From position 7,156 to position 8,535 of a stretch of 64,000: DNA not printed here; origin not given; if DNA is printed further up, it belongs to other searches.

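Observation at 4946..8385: EgtD and EgtB encoded as one polypeptide (fungal Egt1-like), coupled to an enolase-superfamily-like gene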

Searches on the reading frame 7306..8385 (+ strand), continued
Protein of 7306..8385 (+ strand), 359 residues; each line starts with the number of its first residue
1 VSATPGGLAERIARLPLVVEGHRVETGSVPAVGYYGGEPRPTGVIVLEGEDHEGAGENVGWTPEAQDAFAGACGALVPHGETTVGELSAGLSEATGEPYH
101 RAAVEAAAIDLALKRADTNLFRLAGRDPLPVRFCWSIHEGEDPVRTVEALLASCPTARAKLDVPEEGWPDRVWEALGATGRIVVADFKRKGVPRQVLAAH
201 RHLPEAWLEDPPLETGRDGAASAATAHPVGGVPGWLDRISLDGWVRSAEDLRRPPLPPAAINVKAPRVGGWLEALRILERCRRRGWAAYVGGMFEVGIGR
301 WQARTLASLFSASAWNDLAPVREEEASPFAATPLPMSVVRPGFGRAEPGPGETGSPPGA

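Call 31: search_solved_structures(query=A1, max_evalue=1, show_alignments=3)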
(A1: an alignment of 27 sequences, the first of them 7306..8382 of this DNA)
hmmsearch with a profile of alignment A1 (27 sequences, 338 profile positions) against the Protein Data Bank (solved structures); distinct sequences matched with E-value up to 1: 49.
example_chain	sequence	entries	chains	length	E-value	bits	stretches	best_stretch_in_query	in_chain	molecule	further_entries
1wue_A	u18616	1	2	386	1.7e-20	76.9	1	81-310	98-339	mandelate racemase/muconate lactonizing enzyme family protein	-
1sja_A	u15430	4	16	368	6.7e-19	71.6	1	76-300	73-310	N-acylamino acid racemase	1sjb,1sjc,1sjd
2zc8_A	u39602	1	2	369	2.5e-18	69.8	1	88-316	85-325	N-acylamino acid racemase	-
7s8w_A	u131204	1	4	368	8.7e-18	68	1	76-300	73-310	N-succinylamino acid racemase/O-succinylbenzoate synthase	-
4a6g_A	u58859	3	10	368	2e-17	66.8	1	76-300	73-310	N-ACYLAMINO ACID RACEMASE | N-succinylamino acid racemase | O-SUCCINYLBENZOATE SYNTHASE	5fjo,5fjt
5fjr_A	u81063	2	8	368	2e-17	66.7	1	76-300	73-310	O-SUCCINYLBENZOATE SYNTHASE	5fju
5fjp_A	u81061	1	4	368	6.8e-17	65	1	76-300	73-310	O-SUCCINYLBENZOATE SYNTHASE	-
1wuf_A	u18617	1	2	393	8.8e-17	64.7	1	99-297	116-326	hypothetical protein lin2664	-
3qld_A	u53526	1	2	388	8.3e-16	61.5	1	92-315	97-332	Mandelate racemase/muconate lactonizing protein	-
2fkp_A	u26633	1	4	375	4.5e-15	59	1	89-307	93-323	N-acylamino acid racemase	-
1r0m_A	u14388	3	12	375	8.1e-15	58.2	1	88-307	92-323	N-acylamino acid racemase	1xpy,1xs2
2ggg_A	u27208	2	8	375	8.2e-15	58.2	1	88-307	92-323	N-acylamino acid racemase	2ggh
2ggj_A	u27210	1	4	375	1.1e-14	57.7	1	88-307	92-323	N-acylamino acid racemase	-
2ggi_A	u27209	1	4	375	1.2e-14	57.6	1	88-307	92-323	N-acylamino acid racemase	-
4gfi_A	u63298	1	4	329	4.3e-11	45.9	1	47-293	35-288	Mandelate racemase/muconate lactonizing enzyme family protein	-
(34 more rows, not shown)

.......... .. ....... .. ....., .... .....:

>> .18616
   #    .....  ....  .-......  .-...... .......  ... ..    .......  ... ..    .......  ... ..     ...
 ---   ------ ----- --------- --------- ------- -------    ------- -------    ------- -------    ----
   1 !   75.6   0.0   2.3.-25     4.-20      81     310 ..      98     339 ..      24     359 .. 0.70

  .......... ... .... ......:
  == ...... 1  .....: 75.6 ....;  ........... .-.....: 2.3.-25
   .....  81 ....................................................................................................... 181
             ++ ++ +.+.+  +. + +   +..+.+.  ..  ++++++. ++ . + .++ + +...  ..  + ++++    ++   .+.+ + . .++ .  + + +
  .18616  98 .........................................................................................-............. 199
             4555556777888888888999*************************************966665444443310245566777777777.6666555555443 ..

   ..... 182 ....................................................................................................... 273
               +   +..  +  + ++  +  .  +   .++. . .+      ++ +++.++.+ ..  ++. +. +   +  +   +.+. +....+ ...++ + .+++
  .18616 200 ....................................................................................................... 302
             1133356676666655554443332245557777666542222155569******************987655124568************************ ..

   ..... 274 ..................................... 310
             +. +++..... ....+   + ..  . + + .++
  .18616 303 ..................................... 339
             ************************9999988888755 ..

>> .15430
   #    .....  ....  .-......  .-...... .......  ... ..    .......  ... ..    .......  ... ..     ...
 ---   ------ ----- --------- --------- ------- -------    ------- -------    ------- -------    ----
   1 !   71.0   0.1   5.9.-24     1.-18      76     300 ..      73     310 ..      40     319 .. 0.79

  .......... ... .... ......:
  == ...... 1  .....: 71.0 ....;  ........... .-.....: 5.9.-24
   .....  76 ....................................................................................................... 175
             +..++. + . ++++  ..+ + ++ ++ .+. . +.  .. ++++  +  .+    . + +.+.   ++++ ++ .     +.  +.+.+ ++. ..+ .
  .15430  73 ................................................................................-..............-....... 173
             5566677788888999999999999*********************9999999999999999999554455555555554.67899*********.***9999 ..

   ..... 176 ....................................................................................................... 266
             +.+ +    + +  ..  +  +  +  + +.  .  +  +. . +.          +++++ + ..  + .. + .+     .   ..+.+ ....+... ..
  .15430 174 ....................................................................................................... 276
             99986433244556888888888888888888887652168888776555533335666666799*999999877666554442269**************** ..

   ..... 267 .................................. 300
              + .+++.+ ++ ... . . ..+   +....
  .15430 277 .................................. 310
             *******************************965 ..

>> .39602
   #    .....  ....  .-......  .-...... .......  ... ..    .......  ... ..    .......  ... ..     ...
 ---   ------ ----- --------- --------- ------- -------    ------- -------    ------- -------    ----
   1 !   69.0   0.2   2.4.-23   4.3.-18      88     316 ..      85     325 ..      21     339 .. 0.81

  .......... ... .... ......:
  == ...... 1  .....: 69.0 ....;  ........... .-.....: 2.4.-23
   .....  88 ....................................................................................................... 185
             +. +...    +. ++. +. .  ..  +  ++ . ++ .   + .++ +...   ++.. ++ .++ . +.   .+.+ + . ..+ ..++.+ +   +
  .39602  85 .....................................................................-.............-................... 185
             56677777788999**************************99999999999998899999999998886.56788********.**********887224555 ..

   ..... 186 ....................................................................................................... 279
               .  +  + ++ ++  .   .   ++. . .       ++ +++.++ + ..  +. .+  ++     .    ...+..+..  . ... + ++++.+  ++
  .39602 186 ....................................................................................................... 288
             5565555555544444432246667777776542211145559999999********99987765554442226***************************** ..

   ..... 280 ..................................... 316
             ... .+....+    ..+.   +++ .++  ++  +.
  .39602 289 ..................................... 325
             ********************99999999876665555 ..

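Call 42: predict_structure(alignment_id=A1)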
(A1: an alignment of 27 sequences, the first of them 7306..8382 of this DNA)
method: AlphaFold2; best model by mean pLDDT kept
length: 359 residues; sequences in the alignment: 27
mean_pLDDT: 89.1   pTM: 0.90
mean pLDDT of the five models: 89.1, 88.7, 88.4, 88.2, 88.2
residues with pLDDT >= 90: 265; 70-90: 58; 50-70: 14; < 50: 22
segments of 3 or more residues with pLDDT < 50: 222-224, 226-229, 349-359
pLDDT, mean of each block of 10 residues (from residue 1): 96 98 93 79 96 96 96 97 98 96 98 97 96 89 91 93 95 98 96 92 96 66 49 78 96 94 97 98 98 85 95 90 76 85 67 39
secondary structure, 60 per line:
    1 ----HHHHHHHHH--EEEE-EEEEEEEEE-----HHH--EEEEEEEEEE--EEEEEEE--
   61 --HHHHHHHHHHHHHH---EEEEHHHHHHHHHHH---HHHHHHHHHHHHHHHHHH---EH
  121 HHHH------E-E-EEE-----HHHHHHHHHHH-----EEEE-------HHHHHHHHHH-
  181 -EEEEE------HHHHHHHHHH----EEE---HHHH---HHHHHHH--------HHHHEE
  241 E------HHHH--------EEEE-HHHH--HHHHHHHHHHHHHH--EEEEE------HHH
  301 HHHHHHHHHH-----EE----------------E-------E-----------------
elements in order: H5-13 E16-19 E21-29 E40-49 E52-58 H63-76 E80-83 H84-94 H98-115 H120-124 E135-137 H143-153 E159-162 H170-179 E182-186 H193-202 E207-209 H213-216 H220-226 H235-238 E239-241 H248-251 E260-263 H265-268 H271-284 E287-291 H298-310

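Call 43: find_related_loci(query=A1, collection=genome_contigs, flank=10000)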
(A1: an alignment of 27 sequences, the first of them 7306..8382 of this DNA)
Query A1 (359 aa) in genome_contigs; peptide patterns used: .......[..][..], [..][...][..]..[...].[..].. (x = any residue, [..] = any of these).
599 stretches matched a pattern (row limit reached: there are more); 40 encode a relative of the query (tblastn E <= 1e-3); 40 distinct loci.
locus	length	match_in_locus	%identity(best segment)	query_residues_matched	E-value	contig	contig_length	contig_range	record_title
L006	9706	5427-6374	57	5-326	7e-108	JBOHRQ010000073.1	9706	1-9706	MAG: Gemmatimonadota bacterium isolate SD8030_maxbin2.bin.2 NODE_1849_length_9706_cov_11.758221, whole genome shotgun se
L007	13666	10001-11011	54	5-346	3e-107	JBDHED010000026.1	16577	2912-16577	MAG: Gemmatimonadota bacterium isolate M8-44_Bin_140 M8-44_Bin_140_scaffold_8908, whole genome shotgun sequence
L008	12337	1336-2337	53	5-344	6e-106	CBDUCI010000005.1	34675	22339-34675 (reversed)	MAG TPA_asm: uncultured bacterium isolate ERR2431957_metabat2_43 genome assembly, contig: ERZ23878503.113, whole genome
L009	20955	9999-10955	56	4-321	2e-105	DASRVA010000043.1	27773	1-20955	MAG TPA_asm: Gemmatimonadota bacterium isolate SMAG_U8626 k141_1032340, whole genome shotgun sequence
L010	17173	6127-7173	54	5-359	3e-105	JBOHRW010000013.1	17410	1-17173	MAG: Gemmatimonadota bacterium isolate M3-B2_metabat2.bin.87 k127_489036, whole genome shotgun sequence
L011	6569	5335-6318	53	5-343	7e-105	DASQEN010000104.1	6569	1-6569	MAG TPA_asm: Gemmatimonadota bacterium isolate SMAG_U11755 k141_935516, whole genome shotgun sequence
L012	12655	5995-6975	55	5-343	2e-101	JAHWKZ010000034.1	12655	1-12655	MAG: Gemmatimonadetes bacterium isolate 0813_bin4 NODE_34_length_12655_cov_3.593648, whole genome shotgun sequence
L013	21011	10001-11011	53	5-346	1e-101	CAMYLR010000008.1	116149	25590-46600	MAG: uncultured Gemmatimonadales bacterium isolate ES_M_Gemmatimonadota_02 genome assembly, contig: scaffold_160, whole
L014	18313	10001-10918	56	5-321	2e-101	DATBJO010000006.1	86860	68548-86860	MAG TPA_asm: Gemmatimonadota bacterium isolate SMAG_U3922 k141_149100, whole genome shotgun sequence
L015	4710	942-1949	51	5-346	3e-101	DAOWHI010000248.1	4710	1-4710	MAG TPA_asm: Gemmatimonadota bacterium isolate CSMAG_2013 CSMAG_2013_k141_1902650_length_4710_cov_10.0000, whole genome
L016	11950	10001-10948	54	5-321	8e-99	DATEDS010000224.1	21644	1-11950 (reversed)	MAG TPA_asm: Gemmatimonadota bacterium isolate SMAG_U8713 k141_1550761, whole genome shotgun sequence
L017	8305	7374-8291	55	4-321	2e-96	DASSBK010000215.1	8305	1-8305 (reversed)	MAG TPA_asm: Gemmatimonadota bacterium isolate SMAG_U892 k141_1004542, whole genome shotgun sequence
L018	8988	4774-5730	57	4-321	1e-95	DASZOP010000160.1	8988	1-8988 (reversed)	MAG TPA_asm: Gemmatimonadota bacterium isolate SMAG_U5948 k141_2501104, whole genome shotgun sequence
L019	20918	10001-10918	55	4-321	1e-95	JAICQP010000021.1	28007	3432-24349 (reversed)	MAG: Gemmatimonadetes bacterium isolate TY_HY_2_bin.52 k141_2573467_length_28007_cov_90.2416, whole genome shotgun seque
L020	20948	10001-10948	55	3-321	1e-87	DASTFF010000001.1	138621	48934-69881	MAG TPA_asm: Gemmatimonadota bacterium isolate SMAG_U867 k141_593766, whole genome shotgun sequence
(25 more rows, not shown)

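Call 47: fold_search(model_id=the predicted structure, library=pdb)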
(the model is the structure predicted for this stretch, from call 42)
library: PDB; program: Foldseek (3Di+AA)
matches with E <= 10: 1143; with E <= 0.001: 439
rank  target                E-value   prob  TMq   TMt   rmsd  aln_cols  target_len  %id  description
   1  1wue_A                4.5e-16  1.00  0.68  0.66   5.6       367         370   21  Crystal structure of protein GI:29375081, unknown member of enolase superfamily from enterococcus faecalis V583 (released 2004-12-21)
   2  1wue_B                6.1e-16  1.00  0.69  0.67   5.4       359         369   22  Crystal structure of protein GI:29375081, unknown member of enolase superfamily from enterococcus faecalis V583 (released 2004-12-21)
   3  2fkp_A                1.9e-15  1.00  0.66  0.66   6.0       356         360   21  The mutant G127C-T313C of Deinococcus Radiodurans N-acylamino acid racemase (released 2006-01-24)
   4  1sja_A                3.0e-15  1.00  0.68  0.66   4.9       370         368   21  X-ray structure of o-Succinylbenzoate Synthase complexed with N-acetylmethionine (released 2004-06-01)
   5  1sjb_A                3.4e-15  1.00  0.69  0.68   4.5       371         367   21  X-ray structure of o-succinylbenzoate synthase complexed with o-succinylbenzoic acid (released 2004-06-01)
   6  2zc8_A                5.5e-15  1.00  0.72  0.70   4.7       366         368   23  Crystal structure of N-Acylamino Acid Racemase from Thermus thermophilus HB8 (released 2008-02-26)
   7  5fjr_A                5.5e-15  1.00  0.70  0.69   4.4       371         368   20  N-acyl amino acid racemase from Amycolatopsis sp. Ts-1-60: Q26A M50I G291D F323Y mutant in complex with N-acetyl napth (released 2016-11-16)
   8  1r0m_A                6.2e-15  1.00  0.67  0.67   6.0       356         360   21  Structure of Deinococcus radiodurans N-acylamino acid racemase at 1.3 : insights into a flexible binding pocket and ev (released 2004-09-22)
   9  3rit_A                1.1e-14  1.00  0.69  0.70   5.1       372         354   21  Crystal structure of Dipeptide Epimerase from Methylococcus capsulatus complexed with Mg and dipeptide L-Arg-D-Lys (released 2011-04-27)
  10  3ik4_B                1.1e-14  1.00  0.68  0.68   4.2       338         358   19  CRYSTAL STRUCTURE OF mandelate racemase/muconate lactonizing protein from Herpetosiphon aurantiacus (released 2009-08-18)
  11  7s8w_C                1.2e-14  1.00  0.64  0.63   4.5       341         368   21  Amycolatopsis sp. T-1-60 N-succinylamino acid racemase/o-succinylbenzoate synthase R266Q mutant in complex with N-succ (released 2021-10-06)
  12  4mgg_G                1.8e-14  1.00  0.66  0.67   5.4       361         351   19  Crystal structure of an enolase (mandelate racemase subgroup) from labrenzia aggregata iam 12614 (target nysgrc-012903 (released 2013-10-16)
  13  2ggj_A                1.9e-14  1.00  0.70  0.70   4.7       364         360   22  The mutant Y218C of Deinococcus Radiodurans N-acylamino acid racemase (released 2006-04-11)
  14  5fjp_C                2.0e-14  1.00  0.71  0.70   4.6       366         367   20  N-acyl amino acid racemase from Amycolatopsis sp Ts-1-60: G291D F323Y I293G mutant in complex with N-acetyl naphthylal (released 2016-11-16)
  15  2ggi_A                2.0e-14  1.00  0.67  0.67   6.0       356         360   20  The mutant E149C-A182C of Deinococcus Radiodurans N-acylamino acid racemase (released 2006-04-11)
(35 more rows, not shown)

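Call 63: search_protein_representatives(alignment_id=A1)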
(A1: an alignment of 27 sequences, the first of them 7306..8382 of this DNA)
Query: 27 sequences, 338 profile positions. Proteins with E-value up to 0.001 (for the whole library): 2855; up to 1e-10: 1033; up to 1e-30: 187. The best 150 are listed.
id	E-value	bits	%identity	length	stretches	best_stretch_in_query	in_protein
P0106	5.7e-138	476.3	-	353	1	4-334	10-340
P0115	1.4e-127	442.1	-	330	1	5-335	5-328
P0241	4.8e-118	410.8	-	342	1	4-334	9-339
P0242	4.1e-116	404.4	-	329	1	3-335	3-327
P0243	1.2e-110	386.5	-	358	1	6-335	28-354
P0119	3.0e-109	381.8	-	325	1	5-333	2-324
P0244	1.2e-106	373.3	-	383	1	6-334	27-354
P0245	1.2e-103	363.4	-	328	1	5-335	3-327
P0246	1.3e-100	353.4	-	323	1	3-331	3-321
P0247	1.5e-100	353.2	-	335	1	4-324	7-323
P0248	1.1e-99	350.4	-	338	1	6-321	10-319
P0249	2.5e-97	342.7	-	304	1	5-316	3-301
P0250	4.3e-94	332.0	-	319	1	5-333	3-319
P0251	9.9e-94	330.8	-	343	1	4-334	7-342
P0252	6.2e-93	328.2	-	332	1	5-333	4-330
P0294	2.1e-61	224.6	-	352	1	12-332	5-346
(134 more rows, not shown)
